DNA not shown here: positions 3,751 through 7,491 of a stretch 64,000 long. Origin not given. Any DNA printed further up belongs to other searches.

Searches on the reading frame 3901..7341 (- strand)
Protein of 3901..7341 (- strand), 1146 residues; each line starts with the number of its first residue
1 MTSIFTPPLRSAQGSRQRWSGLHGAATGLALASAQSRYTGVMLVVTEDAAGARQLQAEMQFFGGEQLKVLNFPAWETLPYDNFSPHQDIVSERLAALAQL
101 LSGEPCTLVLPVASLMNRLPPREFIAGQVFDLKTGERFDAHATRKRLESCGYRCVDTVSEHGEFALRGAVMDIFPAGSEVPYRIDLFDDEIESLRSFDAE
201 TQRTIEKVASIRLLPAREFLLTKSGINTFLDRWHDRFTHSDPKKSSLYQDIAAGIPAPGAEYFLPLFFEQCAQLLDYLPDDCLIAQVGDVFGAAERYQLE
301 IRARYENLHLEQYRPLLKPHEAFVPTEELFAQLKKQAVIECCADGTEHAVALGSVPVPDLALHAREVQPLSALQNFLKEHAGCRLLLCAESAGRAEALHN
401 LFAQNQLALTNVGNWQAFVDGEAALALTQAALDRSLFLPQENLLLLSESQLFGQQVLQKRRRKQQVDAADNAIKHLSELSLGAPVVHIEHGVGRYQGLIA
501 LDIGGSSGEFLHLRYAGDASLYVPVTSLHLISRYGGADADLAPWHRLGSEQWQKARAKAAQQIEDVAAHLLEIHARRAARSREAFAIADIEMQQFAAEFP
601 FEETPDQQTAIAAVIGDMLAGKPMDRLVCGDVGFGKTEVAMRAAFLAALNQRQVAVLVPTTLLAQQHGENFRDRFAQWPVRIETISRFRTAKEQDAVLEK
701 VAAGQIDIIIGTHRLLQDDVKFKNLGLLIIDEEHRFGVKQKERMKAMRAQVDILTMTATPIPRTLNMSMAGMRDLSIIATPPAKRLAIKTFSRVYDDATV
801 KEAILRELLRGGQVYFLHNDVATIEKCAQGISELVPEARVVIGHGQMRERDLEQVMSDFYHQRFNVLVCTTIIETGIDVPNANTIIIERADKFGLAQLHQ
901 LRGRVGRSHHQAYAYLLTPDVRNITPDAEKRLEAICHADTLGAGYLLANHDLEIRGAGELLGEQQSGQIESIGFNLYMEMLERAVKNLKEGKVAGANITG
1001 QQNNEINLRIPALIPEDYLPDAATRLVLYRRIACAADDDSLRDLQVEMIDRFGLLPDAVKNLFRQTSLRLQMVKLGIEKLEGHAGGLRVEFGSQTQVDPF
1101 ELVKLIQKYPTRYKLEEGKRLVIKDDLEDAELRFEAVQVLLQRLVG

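Call 59: search_protein_families(library=pfam, proteins=[window:3901-7341:-], max_evalue=0.00001)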
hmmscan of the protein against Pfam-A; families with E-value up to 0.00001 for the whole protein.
window:3901-7341:- (1146 aa): 7 families
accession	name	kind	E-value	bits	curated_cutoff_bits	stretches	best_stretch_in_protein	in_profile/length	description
PF00270.35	DEAD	-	9.6e-28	97.4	26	1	604-765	1-164/167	DEAD/DEAH box helicase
PF03461.20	TRCF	-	6.2e-27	94.2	25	1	1008-1100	1-93/95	TRCF domain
PF17757.6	UvrB_inter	-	7.3e-27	93.8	22.9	1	131-219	2-91/91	UvrB interaction domain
PF00271.37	Helicase_C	-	1.4e-21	77.2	23.5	1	802-908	3-109/110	Helicase conserved C-terminal domain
PF02559.22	CarD_TRCF_RID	-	5.2e-16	58.9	23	1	480-534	2-56/57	CarD-like/TRCF RID domain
PF21132.2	MFD_D3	-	3.2e-14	53.1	21.8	1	376-451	1-73/73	MFD, D3 domain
PF04851.21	ResIII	-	4.4e-12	46.7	22.5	1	604-760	5-162/164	Type III restriction enzyme, res subunit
